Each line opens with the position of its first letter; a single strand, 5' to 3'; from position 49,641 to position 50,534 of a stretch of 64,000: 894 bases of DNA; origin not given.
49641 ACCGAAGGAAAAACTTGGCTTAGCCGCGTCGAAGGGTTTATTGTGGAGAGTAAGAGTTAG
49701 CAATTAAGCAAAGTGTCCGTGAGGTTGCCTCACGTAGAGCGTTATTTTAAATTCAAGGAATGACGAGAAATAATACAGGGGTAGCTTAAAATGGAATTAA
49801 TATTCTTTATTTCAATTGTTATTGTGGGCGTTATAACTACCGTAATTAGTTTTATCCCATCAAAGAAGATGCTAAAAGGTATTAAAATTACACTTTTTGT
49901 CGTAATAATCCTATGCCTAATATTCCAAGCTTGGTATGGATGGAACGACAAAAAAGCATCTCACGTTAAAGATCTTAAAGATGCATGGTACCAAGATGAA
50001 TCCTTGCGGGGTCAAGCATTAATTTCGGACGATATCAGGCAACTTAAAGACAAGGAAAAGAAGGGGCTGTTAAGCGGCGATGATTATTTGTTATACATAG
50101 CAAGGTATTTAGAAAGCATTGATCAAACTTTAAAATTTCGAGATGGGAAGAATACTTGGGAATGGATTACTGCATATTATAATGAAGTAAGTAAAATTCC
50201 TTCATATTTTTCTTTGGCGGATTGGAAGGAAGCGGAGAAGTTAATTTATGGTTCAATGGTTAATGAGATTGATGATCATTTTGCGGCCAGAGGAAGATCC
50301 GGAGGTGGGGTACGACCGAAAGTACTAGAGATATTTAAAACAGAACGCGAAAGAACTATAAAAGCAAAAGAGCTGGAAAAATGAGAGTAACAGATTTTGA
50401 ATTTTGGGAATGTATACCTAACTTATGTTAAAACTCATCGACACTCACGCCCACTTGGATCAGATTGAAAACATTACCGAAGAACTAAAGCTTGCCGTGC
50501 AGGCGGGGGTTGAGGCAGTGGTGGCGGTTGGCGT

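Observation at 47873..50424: Low-GC accessory island at a dtd/tatD hotspot, with a diverged duplicate of the tatD 5' end inside it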

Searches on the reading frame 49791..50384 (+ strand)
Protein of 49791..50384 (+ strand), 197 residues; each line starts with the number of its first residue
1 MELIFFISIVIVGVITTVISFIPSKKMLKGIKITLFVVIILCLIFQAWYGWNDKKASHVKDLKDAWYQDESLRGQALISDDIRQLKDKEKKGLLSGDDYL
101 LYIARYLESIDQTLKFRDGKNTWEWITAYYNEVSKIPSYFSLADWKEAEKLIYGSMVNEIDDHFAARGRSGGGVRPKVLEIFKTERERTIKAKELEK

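Call 4: search_protein_families(library=pfam, proteins=[window:49791-50384:+], max_evalue=0.01)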
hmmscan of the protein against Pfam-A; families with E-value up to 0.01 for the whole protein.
window:49791-50384:+ (197 aa): 0 families

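Call 7: search_protein_families(library=padloc, proteins=[window:49791-50384:+], max_evalue=0.01)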
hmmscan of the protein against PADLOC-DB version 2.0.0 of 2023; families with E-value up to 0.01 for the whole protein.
window:49791-50384:+ (197 aa): 0 families

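Call 11: find_encoding_contigs(protein=window:49791-50384:+, flank=8000, max_places=10)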
Protein window:49791-50384:+ (197 aa): 3 contigs read that carry it; 1 place shown.
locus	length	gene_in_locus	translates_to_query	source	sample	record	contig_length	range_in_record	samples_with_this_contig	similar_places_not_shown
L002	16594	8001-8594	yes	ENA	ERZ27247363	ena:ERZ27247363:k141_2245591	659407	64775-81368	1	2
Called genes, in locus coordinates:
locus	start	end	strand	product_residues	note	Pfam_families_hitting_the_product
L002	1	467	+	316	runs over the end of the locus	PF01695:IstB_IS21 (weak), PF02562:PhoH, PF13604:AAA_30 (weak)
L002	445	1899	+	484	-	PF07698:7TM-7TMR_HD, PF01966:HD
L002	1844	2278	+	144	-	PF02130:YbeY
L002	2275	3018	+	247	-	PF11967:RecO_N, PF02565:RecO_C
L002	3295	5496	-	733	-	PF00270:DEAD, PF04851:ResIII, PF22527:DEXQc_Suv3 (weak), PF00271:Helicase_C, PF20470:HTH_61 (weak), PF21280:Helicase_dom4_arc, PF14520:HHH_5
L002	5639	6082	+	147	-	PF02580:Tyr_Deacylase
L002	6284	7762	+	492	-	PF00078:RVT_1, PF01582:TIR, PF13676:TIR_2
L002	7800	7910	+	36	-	-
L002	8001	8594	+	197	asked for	-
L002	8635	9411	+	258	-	PF01026:TatD_DNase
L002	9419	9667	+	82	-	-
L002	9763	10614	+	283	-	PF01842:ACT, PF00551:Formyl_trans_N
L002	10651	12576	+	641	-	PF10101:DUF2339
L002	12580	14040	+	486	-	PF13185:GAF_2, PF01590:GAF, PF13492:GAF_3, PF13487:HD_5, PF01966:HD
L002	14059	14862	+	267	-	PF10418:DHODB_Fe-S_bind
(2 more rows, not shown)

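Call 20: find_homologous_proteins(query=window:49791-50384:+, max_evalue=0.001)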
Query window:49791-50384:+ (197 aa): 22 proteins with E <= 0.001 among 210 candidates.
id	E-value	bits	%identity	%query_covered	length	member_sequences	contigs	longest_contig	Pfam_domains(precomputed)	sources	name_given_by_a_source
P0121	2.8e-125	433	100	100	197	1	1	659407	-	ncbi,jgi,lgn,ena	ncbi:MAG: hypothetical protein WC676_07725 [Candidatus Omnitrophota bacterium]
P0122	1.3e-93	330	78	98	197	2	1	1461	-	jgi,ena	-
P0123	1.3e-89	317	74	100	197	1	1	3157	-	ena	-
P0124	1.2e-88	314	73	100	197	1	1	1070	-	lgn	-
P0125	3.2e-88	313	72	100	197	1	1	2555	-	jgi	jgi:hypothetical protein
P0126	1.5e-87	310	72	100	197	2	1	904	-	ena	-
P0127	6.9e-87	308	71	98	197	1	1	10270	-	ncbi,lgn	-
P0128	2.4e-85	303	71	100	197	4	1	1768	-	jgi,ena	-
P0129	3.2e-85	303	69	99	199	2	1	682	-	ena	-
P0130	6.5e-84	298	70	100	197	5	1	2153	-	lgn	-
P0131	1.5e-81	291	69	100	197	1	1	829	-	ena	-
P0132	3.0e-81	290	66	99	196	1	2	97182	-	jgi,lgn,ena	-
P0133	1.3e-80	288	66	98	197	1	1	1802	-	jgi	jgi:hypothetical protein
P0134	2.2e-78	280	64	98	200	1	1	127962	-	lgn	-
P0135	2.9e-75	270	62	99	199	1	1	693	-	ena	-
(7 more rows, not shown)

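Call 23: find_encoding_contigs(protein=P0132, flank=6000, max_places=3)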
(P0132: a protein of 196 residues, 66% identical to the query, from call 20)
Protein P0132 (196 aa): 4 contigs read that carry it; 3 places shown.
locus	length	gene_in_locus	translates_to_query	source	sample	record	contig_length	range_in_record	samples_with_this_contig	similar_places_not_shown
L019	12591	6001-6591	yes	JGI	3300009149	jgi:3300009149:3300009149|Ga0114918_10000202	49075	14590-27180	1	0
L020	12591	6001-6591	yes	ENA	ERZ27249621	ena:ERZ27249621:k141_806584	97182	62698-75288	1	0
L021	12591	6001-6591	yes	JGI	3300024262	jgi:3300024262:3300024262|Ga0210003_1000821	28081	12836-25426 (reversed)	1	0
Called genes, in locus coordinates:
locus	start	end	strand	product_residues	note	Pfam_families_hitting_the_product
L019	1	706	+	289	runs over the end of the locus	-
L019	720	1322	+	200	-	PF22016:DUF6933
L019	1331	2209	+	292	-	-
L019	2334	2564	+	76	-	PF18903:DUF5659 (weak)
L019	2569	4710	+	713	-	PF22763:NrS1-1_pol-like_HBD, PF08706:D5_N, PF19263:DUF5906, PF03288:Pox_D5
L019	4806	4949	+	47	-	-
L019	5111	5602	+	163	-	-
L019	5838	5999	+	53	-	-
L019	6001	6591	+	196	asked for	-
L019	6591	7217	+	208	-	PF00239:Resolvase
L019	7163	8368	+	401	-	PF07508:Recombinase, PF13408:Zn_ribbon_recom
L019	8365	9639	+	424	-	PF00919:UPF0004, PF04055:Radical_SAM, PF01938:TRAM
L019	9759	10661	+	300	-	PF01745:IPT (weak), PF01715:IPPT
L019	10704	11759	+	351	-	PF01075:Glyco_transf_9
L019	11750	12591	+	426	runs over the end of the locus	PF00009:GTP_EFTU (faint), PF13167:GTP-bdg_N, PF16360:GTP-bdg_M, PF01926:MMR_HSR1, PF02421:FeoB_N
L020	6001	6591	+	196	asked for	-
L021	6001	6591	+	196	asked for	-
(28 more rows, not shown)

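Call 24: find_encoding_contigs(protein=P0134, flank=6000, max_places=3)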
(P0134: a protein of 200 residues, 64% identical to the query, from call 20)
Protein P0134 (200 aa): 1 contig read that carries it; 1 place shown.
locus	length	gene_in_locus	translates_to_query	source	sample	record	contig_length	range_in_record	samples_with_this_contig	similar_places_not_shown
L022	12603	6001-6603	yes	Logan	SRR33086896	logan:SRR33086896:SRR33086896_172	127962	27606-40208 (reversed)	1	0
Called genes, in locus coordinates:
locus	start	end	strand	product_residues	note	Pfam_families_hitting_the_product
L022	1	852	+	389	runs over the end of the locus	PF05684:DUF819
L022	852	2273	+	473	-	PF12913:SH3_6, PF00877:NLPC_P60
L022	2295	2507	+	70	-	PF13275:S4_2, PF01479:S4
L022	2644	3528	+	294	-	PF00561:Abhydrolase_1, PF12146:Hydrolase_4, PF12697:Abhydrolase_6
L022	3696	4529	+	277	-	PF00037:Fer4 (faint), PF12837:Fer4_6 (faint), PF12838:Fer4_7, PF13237:Fer4_10 (weak), PF13484:Fer4_16 (faint), PF14697:Fer4_21 (faint), PF13187:Fer4_9, PF00881:Nitroreductase, +3 more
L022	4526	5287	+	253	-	PF01209:Ubie_methyltran, PF03848:TehB, PF13489:Methyltransf_23, PF05175:MTS, PF13847:Methyltransf_31, PF08241:Methyltransf_11, PF08242:Methyltransf_12, PF13649:Methyltransf_25, +2 more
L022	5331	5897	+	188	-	PF08207:EFP_N, PF01132:EFP, PF09285:Elong-fact-P_C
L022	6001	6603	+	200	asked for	-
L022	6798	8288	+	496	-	-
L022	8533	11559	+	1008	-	PF00656:Peptidase_C14, PF00270:DEAD, PF04851:ResIII (weak), PF00271:Helicase_C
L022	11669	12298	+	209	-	-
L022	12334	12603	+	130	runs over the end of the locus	PF12728:HTH_17 (weak)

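Call 25: find_encoding_contigs(protein=P0127, flank=6000, max_places=3)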
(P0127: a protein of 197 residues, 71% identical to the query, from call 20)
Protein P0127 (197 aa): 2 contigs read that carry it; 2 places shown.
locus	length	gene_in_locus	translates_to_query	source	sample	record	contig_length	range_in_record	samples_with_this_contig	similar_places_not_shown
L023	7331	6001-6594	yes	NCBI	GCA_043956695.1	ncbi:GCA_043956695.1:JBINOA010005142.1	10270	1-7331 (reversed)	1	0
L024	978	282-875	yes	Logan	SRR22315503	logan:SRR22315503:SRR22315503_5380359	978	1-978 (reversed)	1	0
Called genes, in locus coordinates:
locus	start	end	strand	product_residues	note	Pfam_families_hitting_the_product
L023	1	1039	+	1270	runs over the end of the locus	-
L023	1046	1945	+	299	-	-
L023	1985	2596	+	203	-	-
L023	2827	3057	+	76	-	-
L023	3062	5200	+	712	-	PF22763:NrS1-1_pol-like_HBD, PF08706:D5_N, PF19263:DUF5906, PF03288:Pox_D5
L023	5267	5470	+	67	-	-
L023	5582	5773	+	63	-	-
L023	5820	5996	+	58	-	PF12728:HTH_17 (weak), PF13411:MerR_1 (weak)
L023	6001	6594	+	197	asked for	-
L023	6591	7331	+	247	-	?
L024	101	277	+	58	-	PF12728:HTH_17 (weak), PF13411:MerR_1 (weak)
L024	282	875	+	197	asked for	-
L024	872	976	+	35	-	?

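Call 29: find_related_loci(query=window:49791-50384:+, collection=metagenome_contigs, flank=10000)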
Query window:49791-50384:+ (197 aa) in metagenome_contigs; peptide patterns used: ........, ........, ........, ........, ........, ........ (x = any residue, [..] = any of these).
289 stretches matched a pattern; 3 encode a relative of the query (tblastn E <= 1e-3); 3 distinct loci.
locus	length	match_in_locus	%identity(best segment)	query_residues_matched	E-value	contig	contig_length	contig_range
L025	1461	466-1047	78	1-194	2e-100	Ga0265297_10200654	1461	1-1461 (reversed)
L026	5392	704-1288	71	3-197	2e-93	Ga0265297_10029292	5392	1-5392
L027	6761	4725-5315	71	1-197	4e-93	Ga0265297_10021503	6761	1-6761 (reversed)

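Call 30: find_related_loci(query=window:49791-50384:+, collection=viral_contigs, flank=10000)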
Query window:49791-50384:+ (197 aa) in viral_contigs; peptide patterns used: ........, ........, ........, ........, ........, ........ (x = any residue, [..] = any of these).
65 stretches matched a pattern, but none encodes a relative of the query by tblastn (E <= 1e-3).

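Call 50: find_encoding_contigs(protein=P0132, flank=10000, max_places=3)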
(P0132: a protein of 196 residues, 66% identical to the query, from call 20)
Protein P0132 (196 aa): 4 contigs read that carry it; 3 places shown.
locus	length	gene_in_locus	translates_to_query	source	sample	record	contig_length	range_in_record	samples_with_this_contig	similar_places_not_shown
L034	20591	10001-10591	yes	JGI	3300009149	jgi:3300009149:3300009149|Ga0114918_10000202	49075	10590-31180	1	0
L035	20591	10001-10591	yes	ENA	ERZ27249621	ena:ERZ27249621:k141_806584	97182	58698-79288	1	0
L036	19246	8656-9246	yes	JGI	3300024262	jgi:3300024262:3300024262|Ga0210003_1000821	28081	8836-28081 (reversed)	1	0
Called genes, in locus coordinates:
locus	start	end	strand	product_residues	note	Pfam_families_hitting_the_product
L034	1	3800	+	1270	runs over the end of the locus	PF25199:nSTAND_NTPase5 (faint)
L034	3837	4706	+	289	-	-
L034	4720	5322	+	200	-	PF22016:DUF6933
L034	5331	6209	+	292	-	-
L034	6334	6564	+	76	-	PF18903:DUF5659 (weak)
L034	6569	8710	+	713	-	PF22763:NrS1-1_pol-like_HBD, PF08706:D5_N, PF19263:DUF5906, PF03288:Pox_D5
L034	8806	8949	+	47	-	-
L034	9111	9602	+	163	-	-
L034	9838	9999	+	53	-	-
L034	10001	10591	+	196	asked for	-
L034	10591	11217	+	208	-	PF00239:Resolvase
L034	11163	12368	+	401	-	PF07508:Recombinase, PF13408:Zn_ribbon_recom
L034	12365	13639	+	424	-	PF00919:UPF0004, PF04055:Radical_SAM, PF01938:TRAM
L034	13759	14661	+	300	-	PF01745:IPT (weak), PF01715:IPPT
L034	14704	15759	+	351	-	PF01075:Glyco_transf_9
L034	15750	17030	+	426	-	PF00009:GTP_EFTU (faint), PF13167:GTP-bdg_N, PF16360:GTP-bdg_M, PF01926:MMR_HSR1, PF02421:FeoB_N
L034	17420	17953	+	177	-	PF00196:GerE (faint)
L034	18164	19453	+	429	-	PF00909:Ammonium_transp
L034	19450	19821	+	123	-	PF00543:P-II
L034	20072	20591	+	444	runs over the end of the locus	PF03951:Gln-synt_N, PF00120:Gln-synt_C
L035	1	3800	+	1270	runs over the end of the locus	PF25199:nSTAND_NTPase5 (faint)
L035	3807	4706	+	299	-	PF13271:DUF4062 (faint)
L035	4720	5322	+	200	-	PF22016:DUF6933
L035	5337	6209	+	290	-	-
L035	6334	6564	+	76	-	PF18903:DUF5659 (weak)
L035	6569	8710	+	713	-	PF22763:NrS1-1_pol-like_HBD, PF08706:D5_N, PF19263:DUF5906, PF03288:Pox_D5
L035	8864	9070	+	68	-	-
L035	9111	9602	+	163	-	-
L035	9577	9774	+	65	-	-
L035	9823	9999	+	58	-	PF12728:HTH_17 (weak), PF13411:MerR_1 (weak)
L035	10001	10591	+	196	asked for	-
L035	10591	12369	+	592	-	PF00239:Resolvase, PF07508:Recombinase, PF13408:Zn_ribbon_recom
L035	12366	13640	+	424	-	PF00919:UPF0004, PF04055:Radical_SAM, PF01938:TRAM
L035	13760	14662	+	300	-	PF01745:IPT (weak), PF01715:IPPT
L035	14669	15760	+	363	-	PF01075:Glyco_transf_9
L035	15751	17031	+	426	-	PF00009:GTP_EFTU (faint), PF13167:GTP-bdg_N, PF16360:GTP-bdg_M, PF01926:MMR_HSR1, PF02421:FeoB_N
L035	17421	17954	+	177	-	PF00196:GerE (faint)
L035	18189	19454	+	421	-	PF00909:Ammonium_transp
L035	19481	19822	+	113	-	PF00543:P-II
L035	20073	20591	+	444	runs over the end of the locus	PF03951:Gln-synt_N, PF00120:Gln-synt_C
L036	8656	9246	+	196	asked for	-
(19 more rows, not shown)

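Call 53: predict_structure(alignment_id=A1)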
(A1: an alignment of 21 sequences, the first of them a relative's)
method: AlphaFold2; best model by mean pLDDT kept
length: 197 residues; sequences in the alignment: 21
mean_pLDDT: 73.7   pTM: 0.39
mean pLDDT of the five models: 73.7, 71.9, 68.0, 67.9, 65.1
residues with pLDDT >= 90: 28; 70-90: 102; 50-70: 47; < 50: 20
segments of 3 or more residues with pLDDT < 50: 63-73, 110-118
pLDDT, mean of each block of 10 residues (from residue 1): 76 79 69 81 81 62 46 59 77 73 61 47 81 89 92 88 70 72 90 83
secondary structure, 60 per line:
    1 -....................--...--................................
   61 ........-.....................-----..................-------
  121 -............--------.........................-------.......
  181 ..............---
elements in order: H2-21 H29-68 H70-90 H96-113 H122-133 H142-166 H174-194

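Call 58: fold_search(model_id=the predicted structure, library=pdb)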
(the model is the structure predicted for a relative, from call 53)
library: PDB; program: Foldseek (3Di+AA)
matches with E <= 10: 69; with E <= 0.001: 0
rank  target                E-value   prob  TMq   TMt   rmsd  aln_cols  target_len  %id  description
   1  5lyn_A                8.0e-01  0.15  0.18  0.23  12.4       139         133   16  Structure of the Tpr Domain of Sgt2 in complex with yeast Ssa1 peptide fragment (released 2017-10-25)
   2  3efz_A                1.2e+00  0.28  0.29  0.27  14.2       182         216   13  Crystal Structure of a 14-3-3 protein from cryptosporidium parvum (cgd1_2980) (released 2008-09-23)
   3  8b6f_BU               2.1e+00  0.06  0.15  0.20  21.5       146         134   14  Cryo-EM structure of NADH:ubiquinone oxidoreductase (complex-I) from respiratory supercomplex of Tetrahymena thermoph (released 2023-03-29)
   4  4in3_D                2.2e+00  0.12  0.24  0.10  13.8       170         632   10  Crystal Structure of the Chs5-Bch1 Exomer Cargo Adaptor Complex (released 2013-03-06)
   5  8d9o                  2.4e+00  0.07  0.17  0.17  21.3       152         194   10  De Novo Photosynthetic Reaction Center Protein in Apo-State (released 2022-09-28)
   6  6r2g_A                2.5e+00  0.08  0.19  0.23  21.6       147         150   14  Crystal structure of a single-chain protein mimetic of the gp41 NHR trimer in complex with the synthetic CHR peptide C (released 2019-07-10)
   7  9k85_A                2.6e+00  0.13  0.25  0.23  13.8       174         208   13  Cryo-EM structure of designed zinc-induced filament Fiber-n6-Zn1-HEHE-46 (released 2025-10-29)
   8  9m07                  2.8e+00  0.15  0.23  0.35  10.0       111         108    9  Histidine kinase QseE sensor domain of Salmonella Typhimurium SL1344 (released 2025-11-19)
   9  7ui9_j                2.8e+00  0.10  0.20  0.26  24.9       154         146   12  Core Mediator-PICearly (Copy A) (released 2023-02-15)
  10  5cwb                  2.9e+00  0.18  0.28  0.28  20.6       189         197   16  Crystal structure of de novo designed helical repeat protein DHR4 (released 2015-12-16)
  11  6pep_3                2.9e+00  0.03  0.15  0.14  28.2       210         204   12  Focussed refinement of InvGN0N1:SpaPQR:PrgIJ from the Salmonella SPI-1 injectisome needle complex (released 2019-10-23)
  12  7zn7_D                3.1e+00  0.09  0.19  0.26  16.8       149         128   12  Cryo-EM structure of RCMV-E E27 bound to human DDB1 (deltaBPB) and rat STAT2 CCD (released 2022-11-09)
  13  5lyp                  3.3e+00  0.08  0.17  0.23  12.3       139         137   16  Crystal structure of the Tpr Domain of Sgt2. (released 2017-10-25)
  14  3d7i_C                3.4e+00  0.08  0.17  0.28  11.3       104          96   13  Crystal structure of carboxymuconolactone decarboxylase family protein possibly involved in oxygen detoxification (159 (released 2008-07-15)
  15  7uio_Aj               3.4e+00  0.08  0.18  0.23  24.7       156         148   12  Mediator-PIC Early (Composite Model) (released 2023-03-01)
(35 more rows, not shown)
